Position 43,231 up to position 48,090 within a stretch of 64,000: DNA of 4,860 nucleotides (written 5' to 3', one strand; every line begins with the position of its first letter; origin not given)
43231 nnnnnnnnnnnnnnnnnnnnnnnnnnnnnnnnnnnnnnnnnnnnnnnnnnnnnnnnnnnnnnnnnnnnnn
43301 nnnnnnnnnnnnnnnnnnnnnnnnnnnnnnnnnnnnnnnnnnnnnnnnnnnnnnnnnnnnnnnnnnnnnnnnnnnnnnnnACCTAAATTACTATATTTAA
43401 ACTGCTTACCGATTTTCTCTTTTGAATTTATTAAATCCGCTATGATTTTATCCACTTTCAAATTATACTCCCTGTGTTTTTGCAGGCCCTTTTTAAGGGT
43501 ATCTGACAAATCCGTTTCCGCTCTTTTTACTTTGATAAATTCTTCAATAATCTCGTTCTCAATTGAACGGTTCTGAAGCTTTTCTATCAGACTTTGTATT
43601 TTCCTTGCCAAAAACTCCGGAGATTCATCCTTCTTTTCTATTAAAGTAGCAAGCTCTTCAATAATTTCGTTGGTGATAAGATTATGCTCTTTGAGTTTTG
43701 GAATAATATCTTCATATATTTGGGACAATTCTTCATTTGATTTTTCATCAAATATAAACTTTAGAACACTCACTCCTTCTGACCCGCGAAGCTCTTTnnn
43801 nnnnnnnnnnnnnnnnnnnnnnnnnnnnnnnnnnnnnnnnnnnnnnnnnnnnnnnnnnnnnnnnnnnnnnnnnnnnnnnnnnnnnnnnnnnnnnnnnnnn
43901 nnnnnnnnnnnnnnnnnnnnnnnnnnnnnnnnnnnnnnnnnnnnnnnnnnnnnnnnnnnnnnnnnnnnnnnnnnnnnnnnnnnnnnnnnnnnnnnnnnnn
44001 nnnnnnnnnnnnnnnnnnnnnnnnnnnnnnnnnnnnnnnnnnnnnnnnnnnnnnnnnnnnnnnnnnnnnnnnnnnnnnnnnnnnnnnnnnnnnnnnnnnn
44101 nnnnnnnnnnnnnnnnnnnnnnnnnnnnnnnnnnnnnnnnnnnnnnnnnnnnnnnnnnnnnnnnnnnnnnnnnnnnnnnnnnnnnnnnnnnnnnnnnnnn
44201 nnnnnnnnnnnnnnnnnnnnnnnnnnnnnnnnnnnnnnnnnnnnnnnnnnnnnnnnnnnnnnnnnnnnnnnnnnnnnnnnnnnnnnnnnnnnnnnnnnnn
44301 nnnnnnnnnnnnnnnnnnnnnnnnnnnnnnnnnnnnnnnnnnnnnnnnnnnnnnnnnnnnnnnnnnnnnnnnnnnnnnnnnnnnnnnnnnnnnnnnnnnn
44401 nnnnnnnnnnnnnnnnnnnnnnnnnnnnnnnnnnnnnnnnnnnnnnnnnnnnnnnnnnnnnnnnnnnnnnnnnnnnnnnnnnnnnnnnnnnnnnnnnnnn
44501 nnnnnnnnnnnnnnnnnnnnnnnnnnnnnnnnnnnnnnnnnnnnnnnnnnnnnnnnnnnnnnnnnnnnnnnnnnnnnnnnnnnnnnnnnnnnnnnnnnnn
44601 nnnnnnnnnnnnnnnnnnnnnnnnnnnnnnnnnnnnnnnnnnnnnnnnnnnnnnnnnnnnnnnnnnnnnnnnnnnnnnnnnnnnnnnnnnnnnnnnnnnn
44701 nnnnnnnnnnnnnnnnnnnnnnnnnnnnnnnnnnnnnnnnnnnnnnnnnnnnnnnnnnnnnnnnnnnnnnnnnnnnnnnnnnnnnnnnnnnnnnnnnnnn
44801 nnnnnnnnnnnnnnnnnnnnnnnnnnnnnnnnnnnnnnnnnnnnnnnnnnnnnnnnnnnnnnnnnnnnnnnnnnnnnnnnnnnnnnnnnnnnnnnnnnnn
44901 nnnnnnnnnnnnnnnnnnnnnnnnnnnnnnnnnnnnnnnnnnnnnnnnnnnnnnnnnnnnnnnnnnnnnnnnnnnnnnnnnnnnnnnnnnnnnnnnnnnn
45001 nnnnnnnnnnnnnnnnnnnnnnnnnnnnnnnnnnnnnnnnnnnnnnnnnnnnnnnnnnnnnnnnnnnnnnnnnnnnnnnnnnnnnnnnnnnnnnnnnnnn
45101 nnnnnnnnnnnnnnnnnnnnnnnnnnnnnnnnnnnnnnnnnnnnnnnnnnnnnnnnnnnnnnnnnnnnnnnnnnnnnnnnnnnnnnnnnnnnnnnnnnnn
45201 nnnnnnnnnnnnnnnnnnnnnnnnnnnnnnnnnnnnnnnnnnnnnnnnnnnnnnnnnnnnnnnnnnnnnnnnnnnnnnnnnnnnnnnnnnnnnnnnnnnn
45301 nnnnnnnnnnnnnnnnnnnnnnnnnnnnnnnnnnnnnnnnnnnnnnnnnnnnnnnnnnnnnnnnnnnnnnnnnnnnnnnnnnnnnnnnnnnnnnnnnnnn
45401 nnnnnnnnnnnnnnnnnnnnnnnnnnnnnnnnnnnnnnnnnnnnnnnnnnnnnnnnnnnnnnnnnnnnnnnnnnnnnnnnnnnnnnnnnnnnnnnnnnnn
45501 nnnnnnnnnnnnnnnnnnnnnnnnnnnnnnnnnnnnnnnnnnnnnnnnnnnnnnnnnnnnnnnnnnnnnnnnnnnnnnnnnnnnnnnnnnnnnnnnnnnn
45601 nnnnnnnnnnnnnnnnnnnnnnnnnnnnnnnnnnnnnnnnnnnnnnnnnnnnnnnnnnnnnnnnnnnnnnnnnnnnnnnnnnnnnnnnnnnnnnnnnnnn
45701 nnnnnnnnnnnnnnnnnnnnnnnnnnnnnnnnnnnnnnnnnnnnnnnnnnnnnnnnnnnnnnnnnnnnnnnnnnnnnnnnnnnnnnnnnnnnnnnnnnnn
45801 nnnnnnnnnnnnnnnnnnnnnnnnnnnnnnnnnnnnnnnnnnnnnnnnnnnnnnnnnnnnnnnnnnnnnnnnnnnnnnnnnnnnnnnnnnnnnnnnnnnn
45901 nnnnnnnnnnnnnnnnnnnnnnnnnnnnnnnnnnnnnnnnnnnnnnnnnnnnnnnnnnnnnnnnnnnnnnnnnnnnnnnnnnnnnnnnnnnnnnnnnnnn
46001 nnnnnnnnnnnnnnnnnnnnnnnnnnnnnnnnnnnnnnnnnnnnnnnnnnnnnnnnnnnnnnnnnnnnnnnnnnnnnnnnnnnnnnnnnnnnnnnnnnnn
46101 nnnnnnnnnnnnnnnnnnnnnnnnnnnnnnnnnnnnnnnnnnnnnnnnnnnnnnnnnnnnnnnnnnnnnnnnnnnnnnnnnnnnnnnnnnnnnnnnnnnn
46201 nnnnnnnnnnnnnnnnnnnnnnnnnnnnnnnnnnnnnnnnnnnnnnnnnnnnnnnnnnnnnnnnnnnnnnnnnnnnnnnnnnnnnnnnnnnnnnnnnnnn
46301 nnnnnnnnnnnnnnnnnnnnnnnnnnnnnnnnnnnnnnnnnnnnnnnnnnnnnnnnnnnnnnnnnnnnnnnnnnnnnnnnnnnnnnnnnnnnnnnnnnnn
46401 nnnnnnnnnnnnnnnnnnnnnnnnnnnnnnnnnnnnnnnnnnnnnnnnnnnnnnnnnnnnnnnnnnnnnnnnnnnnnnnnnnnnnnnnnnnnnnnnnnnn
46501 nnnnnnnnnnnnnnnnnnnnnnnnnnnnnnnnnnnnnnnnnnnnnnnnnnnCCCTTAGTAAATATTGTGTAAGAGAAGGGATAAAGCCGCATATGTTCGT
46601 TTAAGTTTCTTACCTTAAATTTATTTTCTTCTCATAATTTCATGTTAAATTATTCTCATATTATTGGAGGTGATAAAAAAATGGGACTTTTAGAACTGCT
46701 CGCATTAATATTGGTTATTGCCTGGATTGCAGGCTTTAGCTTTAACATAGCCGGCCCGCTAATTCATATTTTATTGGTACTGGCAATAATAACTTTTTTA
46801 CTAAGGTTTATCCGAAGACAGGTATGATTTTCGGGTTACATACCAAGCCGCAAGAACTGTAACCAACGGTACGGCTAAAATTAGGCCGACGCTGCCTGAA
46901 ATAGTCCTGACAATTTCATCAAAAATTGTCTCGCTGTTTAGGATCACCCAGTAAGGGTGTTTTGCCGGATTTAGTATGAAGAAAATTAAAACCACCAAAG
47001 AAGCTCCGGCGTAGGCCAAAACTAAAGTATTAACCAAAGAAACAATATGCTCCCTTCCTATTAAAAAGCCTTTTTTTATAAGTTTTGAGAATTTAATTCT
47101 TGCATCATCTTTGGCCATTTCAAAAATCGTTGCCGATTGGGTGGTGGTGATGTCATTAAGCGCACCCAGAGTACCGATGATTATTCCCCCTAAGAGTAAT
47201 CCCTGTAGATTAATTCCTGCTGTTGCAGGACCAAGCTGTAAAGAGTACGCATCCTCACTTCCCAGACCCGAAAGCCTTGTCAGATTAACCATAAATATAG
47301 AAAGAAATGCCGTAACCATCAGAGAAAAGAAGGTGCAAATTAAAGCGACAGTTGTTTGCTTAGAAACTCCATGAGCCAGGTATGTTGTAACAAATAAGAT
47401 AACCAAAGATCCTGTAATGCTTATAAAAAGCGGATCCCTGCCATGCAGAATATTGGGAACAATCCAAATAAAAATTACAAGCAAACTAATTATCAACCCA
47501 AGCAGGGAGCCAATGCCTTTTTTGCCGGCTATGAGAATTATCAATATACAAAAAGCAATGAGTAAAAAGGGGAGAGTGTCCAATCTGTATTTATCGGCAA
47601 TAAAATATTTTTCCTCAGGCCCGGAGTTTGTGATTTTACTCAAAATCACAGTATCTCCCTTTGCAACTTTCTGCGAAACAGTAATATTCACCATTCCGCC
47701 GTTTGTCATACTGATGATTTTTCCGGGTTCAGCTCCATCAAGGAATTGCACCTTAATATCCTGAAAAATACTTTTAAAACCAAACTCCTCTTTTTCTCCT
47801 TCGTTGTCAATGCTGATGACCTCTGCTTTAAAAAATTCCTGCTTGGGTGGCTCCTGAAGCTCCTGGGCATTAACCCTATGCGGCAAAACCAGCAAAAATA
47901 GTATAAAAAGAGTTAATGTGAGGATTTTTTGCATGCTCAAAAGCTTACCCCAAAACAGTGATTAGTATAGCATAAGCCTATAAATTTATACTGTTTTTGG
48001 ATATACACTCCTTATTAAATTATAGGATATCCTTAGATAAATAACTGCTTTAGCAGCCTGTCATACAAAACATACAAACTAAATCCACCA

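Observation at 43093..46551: Orphan HsdR-like protein with substitutions at predicted catalytic positions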

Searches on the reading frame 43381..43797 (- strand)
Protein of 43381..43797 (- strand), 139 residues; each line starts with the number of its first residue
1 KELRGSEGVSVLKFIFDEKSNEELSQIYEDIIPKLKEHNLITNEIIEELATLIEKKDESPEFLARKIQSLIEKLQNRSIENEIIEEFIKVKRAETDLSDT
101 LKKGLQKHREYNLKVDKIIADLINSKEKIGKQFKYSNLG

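Call 64: search_protein_families(library=pfam, proteins=[window:43381-43797:-], max_evalue=0.01)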
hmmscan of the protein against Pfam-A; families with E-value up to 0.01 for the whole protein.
window:43381-43797:- (139 aa): 0 families

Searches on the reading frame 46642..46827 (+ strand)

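Call 64: search_protein_families(library=pfam, proteins=[window:46642-46827:+], max_evalue=0.01)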
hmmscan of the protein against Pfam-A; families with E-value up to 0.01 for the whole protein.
window:46642-46827:+ (61 aa): 1 family
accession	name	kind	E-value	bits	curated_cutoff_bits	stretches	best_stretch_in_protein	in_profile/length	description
PF18919.5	DUF5670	-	6.1e-14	52.3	23.5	1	16-58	1-43/43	Family of unknown function (DUF5670)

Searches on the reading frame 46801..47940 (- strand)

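Call 10: search_protein_families(library=pfam, proteins=[window:46801-47940:-], max_evalue=0.001)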
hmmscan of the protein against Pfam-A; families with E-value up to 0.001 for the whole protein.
window:46801-47940:- (379 aa): 1 family
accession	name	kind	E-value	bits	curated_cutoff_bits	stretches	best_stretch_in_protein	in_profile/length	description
PF07907.16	YibE_F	-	1e-66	225.3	27.2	1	125-366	3-241/241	YibE/F-like protein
